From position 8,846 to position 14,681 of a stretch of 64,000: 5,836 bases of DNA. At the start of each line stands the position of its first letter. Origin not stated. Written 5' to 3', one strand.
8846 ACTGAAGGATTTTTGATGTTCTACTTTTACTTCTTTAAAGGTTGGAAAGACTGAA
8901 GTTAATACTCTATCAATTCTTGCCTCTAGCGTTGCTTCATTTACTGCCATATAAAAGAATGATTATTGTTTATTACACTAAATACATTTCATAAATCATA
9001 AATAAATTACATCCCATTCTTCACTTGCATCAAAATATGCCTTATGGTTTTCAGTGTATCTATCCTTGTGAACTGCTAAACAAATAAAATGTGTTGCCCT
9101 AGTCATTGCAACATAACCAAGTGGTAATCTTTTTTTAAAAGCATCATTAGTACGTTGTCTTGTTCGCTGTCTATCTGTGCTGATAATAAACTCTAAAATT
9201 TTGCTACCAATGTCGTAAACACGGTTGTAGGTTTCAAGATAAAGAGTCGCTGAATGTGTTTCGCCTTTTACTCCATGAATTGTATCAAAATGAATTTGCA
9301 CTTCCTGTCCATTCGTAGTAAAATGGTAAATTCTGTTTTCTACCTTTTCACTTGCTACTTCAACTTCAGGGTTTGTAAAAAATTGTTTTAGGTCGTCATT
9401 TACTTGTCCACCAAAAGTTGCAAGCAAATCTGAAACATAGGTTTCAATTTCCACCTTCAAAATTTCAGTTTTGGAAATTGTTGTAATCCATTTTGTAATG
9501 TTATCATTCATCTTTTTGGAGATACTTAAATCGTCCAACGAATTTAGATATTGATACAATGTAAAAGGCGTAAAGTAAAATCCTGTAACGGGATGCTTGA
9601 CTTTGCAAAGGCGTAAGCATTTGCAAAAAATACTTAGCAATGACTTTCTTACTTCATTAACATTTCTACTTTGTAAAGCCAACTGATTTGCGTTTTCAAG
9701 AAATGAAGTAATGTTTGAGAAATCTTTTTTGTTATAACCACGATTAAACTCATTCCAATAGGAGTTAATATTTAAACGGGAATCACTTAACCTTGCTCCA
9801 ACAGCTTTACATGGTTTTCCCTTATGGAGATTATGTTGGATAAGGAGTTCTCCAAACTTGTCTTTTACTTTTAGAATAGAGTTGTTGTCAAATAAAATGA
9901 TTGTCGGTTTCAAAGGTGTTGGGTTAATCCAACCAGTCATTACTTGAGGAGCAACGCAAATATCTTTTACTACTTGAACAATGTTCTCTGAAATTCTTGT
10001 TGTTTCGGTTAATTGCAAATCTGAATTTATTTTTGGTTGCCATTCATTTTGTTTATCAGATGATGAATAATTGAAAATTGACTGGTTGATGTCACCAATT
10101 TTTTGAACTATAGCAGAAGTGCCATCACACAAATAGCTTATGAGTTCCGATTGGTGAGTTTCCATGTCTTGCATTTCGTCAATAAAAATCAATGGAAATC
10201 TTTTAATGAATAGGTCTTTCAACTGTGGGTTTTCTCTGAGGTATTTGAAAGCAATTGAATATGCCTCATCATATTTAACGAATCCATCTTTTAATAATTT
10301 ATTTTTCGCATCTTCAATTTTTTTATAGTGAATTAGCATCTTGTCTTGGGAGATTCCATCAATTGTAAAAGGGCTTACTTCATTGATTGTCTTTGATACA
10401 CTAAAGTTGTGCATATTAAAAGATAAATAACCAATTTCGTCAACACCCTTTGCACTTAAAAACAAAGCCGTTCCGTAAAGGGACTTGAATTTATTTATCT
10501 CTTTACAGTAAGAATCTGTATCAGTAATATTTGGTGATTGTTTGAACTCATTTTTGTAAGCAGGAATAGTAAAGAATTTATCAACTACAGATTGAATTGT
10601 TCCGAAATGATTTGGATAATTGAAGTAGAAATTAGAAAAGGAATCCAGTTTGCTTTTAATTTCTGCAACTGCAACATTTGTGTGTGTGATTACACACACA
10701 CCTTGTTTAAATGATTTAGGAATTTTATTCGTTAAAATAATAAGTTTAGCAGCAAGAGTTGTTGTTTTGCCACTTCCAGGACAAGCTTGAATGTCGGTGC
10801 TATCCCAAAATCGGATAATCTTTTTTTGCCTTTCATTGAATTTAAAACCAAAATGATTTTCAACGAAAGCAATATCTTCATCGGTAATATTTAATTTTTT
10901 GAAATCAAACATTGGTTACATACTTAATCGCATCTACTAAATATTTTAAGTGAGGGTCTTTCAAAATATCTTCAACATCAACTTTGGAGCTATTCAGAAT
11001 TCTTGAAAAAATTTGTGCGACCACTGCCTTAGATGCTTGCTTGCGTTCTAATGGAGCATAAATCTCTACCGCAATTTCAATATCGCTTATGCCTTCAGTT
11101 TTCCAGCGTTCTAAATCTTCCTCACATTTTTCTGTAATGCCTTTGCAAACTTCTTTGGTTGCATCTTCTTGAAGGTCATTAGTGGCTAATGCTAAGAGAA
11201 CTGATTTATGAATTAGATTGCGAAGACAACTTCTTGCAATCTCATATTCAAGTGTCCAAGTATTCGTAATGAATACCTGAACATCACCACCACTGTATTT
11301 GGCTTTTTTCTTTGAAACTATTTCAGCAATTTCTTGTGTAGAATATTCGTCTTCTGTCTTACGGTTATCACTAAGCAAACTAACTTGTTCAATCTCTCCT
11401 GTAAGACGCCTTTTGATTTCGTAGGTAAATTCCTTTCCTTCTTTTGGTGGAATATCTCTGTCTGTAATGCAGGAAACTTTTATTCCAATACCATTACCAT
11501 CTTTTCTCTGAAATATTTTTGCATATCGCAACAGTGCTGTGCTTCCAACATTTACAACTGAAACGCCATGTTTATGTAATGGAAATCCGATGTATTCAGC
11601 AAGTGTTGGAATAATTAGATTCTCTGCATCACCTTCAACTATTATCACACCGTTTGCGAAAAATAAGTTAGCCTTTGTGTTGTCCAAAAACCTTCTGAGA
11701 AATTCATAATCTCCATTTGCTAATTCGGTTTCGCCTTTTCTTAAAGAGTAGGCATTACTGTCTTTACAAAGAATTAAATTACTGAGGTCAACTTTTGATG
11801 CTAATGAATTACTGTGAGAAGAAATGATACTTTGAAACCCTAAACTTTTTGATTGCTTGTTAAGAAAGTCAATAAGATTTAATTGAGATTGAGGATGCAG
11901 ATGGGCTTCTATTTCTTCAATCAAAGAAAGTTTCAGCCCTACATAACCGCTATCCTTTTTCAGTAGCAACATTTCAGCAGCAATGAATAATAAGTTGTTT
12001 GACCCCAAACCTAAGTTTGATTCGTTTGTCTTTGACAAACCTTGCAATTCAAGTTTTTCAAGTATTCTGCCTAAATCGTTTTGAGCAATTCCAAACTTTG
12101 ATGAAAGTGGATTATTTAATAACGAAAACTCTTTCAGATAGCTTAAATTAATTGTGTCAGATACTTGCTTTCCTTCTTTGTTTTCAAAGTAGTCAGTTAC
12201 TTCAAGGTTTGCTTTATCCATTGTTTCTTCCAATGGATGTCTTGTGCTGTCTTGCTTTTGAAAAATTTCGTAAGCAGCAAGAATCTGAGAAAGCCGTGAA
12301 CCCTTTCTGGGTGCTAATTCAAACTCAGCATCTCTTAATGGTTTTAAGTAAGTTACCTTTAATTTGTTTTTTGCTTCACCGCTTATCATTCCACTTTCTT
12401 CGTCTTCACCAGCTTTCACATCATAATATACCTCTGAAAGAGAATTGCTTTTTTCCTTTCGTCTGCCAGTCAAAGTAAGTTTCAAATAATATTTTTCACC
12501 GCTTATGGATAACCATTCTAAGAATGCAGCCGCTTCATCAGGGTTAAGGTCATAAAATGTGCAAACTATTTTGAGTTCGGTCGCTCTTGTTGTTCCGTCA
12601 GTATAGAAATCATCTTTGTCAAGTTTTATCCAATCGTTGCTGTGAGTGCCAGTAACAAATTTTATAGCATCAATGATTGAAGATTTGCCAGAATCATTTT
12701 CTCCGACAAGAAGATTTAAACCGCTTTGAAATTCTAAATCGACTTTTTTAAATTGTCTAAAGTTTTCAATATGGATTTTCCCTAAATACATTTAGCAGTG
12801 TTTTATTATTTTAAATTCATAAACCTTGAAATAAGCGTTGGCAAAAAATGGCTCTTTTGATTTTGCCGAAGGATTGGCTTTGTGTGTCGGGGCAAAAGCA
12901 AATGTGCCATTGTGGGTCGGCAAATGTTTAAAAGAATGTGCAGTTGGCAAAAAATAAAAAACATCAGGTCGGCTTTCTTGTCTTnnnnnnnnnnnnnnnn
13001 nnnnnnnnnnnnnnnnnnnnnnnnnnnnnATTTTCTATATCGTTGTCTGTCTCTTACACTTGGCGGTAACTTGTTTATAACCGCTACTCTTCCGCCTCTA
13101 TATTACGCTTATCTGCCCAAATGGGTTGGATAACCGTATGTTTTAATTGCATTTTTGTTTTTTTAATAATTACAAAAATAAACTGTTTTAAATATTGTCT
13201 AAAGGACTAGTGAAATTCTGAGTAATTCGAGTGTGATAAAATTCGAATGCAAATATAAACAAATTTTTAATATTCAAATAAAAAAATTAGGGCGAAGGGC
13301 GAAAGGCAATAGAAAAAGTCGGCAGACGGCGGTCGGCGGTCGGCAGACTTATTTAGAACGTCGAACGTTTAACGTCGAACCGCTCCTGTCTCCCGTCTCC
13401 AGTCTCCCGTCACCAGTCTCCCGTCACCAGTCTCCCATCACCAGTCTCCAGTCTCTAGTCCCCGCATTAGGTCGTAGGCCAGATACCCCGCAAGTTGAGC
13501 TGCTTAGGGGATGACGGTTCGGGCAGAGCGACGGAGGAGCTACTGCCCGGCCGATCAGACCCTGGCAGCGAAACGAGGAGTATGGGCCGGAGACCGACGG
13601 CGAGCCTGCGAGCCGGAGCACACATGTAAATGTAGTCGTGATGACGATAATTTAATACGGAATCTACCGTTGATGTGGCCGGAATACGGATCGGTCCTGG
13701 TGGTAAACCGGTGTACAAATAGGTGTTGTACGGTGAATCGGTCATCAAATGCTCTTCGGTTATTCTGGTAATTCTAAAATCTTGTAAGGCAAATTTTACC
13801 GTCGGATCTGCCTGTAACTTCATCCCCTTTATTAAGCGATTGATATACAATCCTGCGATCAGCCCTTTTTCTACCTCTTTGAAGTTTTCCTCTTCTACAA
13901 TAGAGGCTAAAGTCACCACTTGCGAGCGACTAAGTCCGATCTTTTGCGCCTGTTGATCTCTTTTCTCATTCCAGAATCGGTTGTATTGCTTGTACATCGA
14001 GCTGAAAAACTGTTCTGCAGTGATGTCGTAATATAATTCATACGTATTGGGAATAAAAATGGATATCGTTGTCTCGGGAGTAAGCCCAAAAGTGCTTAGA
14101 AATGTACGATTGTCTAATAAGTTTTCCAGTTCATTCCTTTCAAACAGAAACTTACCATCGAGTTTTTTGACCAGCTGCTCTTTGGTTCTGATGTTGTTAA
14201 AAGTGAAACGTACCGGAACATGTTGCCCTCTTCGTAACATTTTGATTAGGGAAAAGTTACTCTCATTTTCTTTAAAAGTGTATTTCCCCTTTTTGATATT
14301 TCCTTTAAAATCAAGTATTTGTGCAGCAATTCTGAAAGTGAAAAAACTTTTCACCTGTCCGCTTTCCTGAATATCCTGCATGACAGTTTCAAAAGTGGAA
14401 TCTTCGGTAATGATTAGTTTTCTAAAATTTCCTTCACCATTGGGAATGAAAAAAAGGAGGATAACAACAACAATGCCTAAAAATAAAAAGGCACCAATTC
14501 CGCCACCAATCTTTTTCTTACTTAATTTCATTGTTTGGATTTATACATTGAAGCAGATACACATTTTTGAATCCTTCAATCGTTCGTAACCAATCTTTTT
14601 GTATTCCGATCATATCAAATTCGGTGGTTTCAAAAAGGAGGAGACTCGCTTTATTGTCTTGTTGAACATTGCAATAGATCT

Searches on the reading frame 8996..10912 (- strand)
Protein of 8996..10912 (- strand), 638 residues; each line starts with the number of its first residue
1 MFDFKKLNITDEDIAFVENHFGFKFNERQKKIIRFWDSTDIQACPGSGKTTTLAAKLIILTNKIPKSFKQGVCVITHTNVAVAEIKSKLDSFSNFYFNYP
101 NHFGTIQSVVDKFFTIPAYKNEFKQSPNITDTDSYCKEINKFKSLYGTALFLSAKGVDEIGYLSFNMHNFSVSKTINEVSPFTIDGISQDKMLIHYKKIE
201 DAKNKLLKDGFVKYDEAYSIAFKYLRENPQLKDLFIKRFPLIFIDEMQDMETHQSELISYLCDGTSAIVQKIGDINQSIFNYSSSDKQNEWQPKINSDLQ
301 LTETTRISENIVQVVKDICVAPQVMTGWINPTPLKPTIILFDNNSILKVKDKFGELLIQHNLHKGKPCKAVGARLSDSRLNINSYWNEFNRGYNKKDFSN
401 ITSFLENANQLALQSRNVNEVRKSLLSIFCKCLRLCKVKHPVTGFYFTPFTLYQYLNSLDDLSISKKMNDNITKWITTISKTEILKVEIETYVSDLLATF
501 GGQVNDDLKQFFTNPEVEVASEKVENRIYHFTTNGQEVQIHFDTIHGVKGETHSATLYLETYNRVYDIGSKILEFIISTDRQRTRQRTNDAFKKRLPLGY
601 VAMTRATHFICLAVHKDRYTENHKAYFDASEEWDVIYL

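Call 6: search_protein_families(library=pfam, proteins=[window:8996-10912:-], max_evalue=0.01)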
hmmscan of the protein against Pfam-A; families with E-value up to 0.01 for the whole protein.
window:8996-10912:- (638 aa): 3 families
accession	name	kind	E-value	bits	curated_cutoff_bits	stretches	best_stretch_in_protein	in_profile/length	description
PF00580.27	UvrD-helicase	-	1e-23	84.8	23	1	26-289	2-262/271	UvrD/REP helicase N-terminal domain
PF13245.12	AAA_19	-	6.5e-09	36.5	25.1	1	41-280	16-131/134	AAA domain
PF13086.12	AAA_11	-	0.0022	18.2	27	1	25-91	2-74/257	AAA domain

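Call 8: search_protein_families(library=padloc, proteins=[window:8996-10912:-], max_evalue=0.01)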
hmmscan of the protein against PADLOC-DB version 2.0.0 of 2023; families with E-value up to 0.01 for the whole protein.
window:8996-10912:- (638 aa): 48 families (the best 25 are shown)
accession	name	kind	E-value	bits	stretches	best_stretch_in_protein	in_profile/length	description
PDLC00131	GajB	-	6.8e-149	495.7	1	5-636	2-645/647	UrvD helicase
PDLC00146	GajB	-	3.1e-127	424.1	1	7-636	2-661/663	UrvD helicase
PDLC00147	GajB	-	9.2e-113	376.3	1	7-636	4-634/637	UrvD helicase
PDLC00105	GajB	-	2.4e-87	292.1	1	3-624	5-635/649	UrvD helicase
PDLC00126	GajB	-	3.8e-80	268.4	1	20-628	16-596/606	UrvD helicase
PDLC00124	GajB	-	1.6e-71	239.8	2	173-630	246-728/738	UrvD helicase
PDLC00139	GajB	-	8.3e-68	227.2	1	11-625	8-631/644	UrvD helicase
PDLC00129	GajB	-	2.5e-50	169.7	1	38-623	27-580/594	UrvD helicase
PDLC00138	GajB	-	1.6e-46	157.2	1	24-618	4-571/581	UrvD helicase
PDLC00112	GajB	-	6.2e-32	108.9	2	26-316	8-292/581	UrvD helicase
PDLC00136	GajB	-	4.9e-29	99.6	2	24-320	5-290/570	UrvD helicase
PDLC00117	GajB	-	7.1e-28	95.4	2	199-283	179-263/604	UrvD helicase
PDLC00142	GajB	-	1e-27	94.8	2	39-342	19-320/583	UrvD helicase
PDLC00123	GajB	-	1.1e-27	94.9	3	23-117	3-93/540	UrvD helicase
PDLC00106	GajB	-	2e-27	93.9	2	26-324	5-293/577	UrvD helicase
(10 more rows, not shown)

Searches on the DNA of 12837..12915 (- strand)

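Call 109: build_rna_model(alignment_id=A9)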
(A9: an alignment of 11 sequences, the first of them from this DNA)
Model R2 built from alignment A9 (11 sequences, 82 columns); structure: RNAalifold consensus.
model positions 76; base pairs 17; branch points 0; effective number of sequences 2.63; information 0.744 bits per position. Calibrated on 0.2 Mb of random sequence (short: E-values are rough).
structure used (alignment columns):
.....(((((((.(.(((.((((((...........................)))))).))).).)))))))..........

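Call 110: search_with_rna_model(model_id=R2, sources=[window, L001, L002, L003, L004, L005, L006, L007, L029, L030, L031, L032, L033, L034, L035, L036, L037, L038, L039, L040, L041, L042, L043, L044, L045, L046, L047, L048, L049, L050, L051, L052, L053, L054, L055, L056, L057, L058, L059, L060, L061, L062, L063, L064, L065, L066, L067, L068, L069, L070, L071, L072, L073, L074, L075, L076, L077, L078, L079, L080, L081, L082, L083, L084, L085, L086, L087, L088, L089, L090, L091, L092, L093, L094, L095, L096, L097, L098, L099, L100, L101, L102, L103, L104, L105, L106, L107, L108, L109, L110, L111, L112, L113, L114, L115, L116, L117, L118, L119, L120], max_evalue=0.01, filters=default, make_alignment=true)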
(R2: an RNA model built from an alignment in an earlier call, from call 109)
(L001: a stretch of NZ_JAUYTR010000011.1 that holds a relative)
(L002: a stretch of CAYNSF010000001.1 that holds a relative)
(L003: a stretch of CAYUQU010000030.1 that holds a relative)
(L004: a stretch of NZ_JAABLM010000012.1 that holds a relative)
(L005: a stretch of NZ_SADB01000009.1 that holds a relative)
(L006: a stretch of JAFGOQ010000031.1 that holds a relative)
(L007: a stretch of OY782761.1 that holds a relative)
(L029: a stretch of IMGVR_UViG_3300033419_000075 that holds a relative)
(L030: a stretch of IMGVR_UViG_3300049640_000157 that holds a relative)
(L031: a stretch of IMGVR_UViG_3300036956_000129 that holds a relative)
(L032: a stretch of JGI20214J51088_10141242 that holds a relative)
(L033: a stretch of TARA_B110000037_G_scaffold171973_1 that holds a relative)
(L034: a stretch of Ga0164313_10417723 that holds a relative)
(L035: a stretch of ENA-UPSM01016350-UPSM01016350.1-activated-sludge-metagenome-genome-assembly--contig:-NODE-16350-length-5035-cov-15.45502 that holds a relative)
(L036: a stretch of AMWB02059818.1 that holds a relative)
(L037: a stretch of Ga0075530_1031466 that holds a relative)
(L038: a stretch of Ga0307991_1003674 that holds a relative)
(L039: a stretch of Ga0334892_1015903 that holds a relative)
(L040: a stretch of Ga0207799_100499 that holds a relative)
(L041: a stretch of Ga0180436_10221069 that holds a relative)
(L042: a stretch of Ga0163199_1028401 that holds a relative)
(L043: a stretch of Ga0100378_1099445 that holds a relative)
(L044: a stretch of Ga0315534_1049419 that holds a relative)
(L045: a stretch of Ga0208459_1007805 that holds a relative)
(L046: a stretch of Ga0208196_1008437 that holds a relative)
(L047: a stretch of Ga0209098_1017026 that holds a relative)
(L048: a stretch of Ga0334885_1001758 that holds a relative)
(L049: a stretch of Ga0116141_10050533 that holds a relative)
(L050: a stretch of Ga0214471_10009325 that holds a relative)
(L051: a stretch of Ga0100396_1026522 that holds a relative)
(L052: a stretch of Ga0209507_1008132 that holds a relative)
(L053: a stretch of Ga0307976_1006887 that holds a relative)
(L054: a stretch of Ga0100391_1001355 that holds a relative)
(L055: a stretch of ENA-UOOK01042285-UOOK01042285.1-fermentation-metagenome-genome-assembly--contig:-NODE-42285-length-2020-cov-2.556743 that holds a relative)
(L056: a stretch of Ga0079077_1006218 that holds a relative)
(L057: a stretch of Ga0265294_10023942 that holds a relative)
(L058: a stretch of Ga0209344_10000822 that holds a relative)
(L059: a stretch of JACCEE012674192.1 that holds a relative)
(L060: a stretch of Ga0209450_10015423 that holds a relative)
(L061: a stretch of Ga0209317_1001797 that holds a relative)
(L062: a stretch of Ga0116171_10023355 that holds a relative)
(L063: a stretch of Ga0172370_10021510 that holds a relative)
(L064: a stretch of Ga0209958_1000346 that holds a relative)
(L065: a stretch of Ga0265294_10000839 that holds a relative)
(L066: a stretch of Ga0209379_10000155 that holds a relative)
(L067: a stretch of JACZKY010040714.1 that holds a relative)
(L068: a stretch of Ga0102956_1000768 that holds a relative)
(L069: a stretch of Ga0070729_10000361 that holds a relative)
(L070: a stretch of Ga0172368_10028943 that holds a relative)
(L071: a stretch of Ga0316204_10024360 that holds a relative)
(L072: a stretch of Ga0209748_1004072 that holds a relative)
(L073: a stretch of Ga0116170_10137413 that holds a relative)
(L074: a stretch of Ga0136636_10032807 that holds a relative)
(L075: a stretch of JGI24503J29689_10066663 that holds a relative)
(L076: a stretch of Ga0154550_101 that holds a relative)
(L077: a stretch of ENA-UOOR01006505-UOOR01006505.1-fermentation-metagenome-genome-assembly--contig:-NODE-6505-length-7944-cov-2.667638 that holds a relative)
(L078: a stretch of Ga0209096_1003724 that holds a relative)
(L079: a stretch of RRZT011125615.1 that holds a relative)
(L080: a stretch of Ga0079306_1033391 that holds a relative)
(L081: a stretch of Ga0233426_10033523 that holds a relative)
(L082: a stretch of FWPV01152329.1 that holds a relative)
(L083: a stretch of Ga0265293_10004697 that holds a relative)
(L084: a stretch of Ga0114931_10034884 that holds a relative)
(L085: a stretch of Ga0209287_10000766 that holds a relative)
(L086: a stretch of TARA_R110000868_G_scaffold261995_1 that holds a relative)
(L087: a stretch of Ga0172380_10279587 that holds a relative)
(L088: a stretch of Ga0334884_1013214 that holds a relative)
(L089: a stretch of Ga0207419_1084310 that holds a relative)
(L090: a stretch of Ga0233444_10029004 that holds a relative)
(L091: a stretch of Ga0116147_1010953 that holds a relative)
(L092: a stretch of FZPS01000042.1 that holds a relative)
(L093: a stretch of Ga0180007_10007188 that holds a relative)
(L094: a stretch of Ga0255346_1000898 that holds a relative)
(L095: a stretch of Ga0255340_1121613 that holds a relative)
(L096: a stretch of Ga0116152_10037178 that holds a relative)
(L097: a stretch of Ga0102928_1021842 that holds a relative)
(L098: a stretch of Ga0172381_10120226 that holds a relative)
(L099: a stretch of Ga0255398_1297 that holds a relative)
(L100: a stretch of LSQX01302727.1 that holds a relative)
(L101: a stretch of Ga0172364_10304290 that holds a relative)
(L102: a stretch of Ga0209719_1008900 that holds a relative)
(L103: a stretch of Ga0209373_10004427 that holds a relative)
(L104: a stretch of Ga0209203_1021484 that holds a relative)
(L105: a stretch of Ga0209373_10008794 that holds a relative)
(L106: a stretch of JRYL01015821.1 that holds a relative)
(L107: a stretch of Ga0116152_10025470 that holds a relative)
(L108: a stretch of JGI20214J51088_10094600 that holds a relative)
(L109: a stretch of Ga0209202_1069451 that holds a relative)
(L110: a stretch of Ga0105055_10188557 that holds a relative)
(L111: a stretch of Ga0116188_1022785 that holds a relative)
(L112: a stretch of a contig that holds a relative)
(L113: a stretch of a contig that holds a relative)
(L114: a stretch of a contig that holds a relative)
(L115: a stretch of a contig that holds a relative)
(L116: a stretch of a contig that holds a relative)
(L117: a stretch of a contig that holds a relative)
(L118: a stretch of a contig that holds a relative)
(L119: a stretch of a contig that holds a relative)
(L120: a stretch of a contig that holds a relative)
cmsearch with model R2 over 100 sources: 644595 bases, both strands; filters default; matches with E-value up to 0.01: 21.
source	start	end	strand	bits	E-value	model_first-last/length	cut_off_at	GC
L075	3760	3836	+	90.9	4.8e-21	1-76/76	no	0.48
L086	374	451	+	86.8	6e-20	1-76/76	no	0.38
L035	183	258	+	86.5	7.1e-20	1-76/76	no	0.5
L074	2296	2371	-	80.3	3.3e-18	1-76/76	no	0.43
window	12837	12915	-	78.6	9.5e-18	1-76/76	no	0.46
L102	2125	2198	-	67.6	8.6e-15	1-76/76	no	0.43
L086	3182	3256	+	46.4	4e-09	1-76/76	no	0.41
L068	3149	3232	-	44.5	1.3e-08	1-76/76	no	0.44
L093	976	1054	+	39.8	2.3e-07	1-76/76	no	0.53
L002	8845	8921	+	39.5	3e-07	1-76/76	no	0.34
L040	12994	13070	-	38.8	4.5e-07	1-76/76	no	0.4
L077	2786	2862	+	38.3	6.2e-07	1-76/76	no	0.43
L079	12144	12217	+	37.8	8.4e-07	1-76/76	no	0.47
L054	14486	14560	-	36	2.6e-06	1-76/76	no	0.49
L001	8427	8503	+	36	2.6e-06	1-76/76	no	0.49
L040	6591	6668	-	35.4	3.6e-06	1-76/76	no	0.45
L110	392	465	+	35.2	4.1e-06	1-76/76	no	0.42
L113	1670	1746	-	33.5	1.2e-05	1-76/76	no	0.38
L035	3764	3842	+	32.2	2.7e-05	1-76/76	no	0.49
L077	7594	7670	+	31.6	3.7e-05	1-76/76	no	0.49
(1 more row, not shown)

Alignment A10: 21 matches aligned to the model, 101 columns, each read 5' to 3' on its own strand. Consensus structure (alignment columns), stored with it:
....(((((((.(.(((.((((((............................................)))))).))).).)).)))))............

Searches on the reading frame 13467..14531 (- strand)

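Call 6: search_protein_families(library=pfam, proteins=[window:13467-14531:-], max_evalue=0.01)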
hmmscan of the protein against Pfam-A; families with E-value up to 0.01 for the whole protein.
window:13467-14531:- (354 aa): 2 families
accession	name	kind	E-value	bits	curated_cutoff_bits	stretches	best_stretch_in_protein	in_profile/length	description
PF02618.21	YceG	-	1.5e-67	228.4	32.4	1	41-306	3-255/275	YceG-like family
PF12564.13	TypeIII_RM_meth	-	0.0059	17.3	25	0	111-146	9-44/56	Type III restriction/modification enzyme methylation subunit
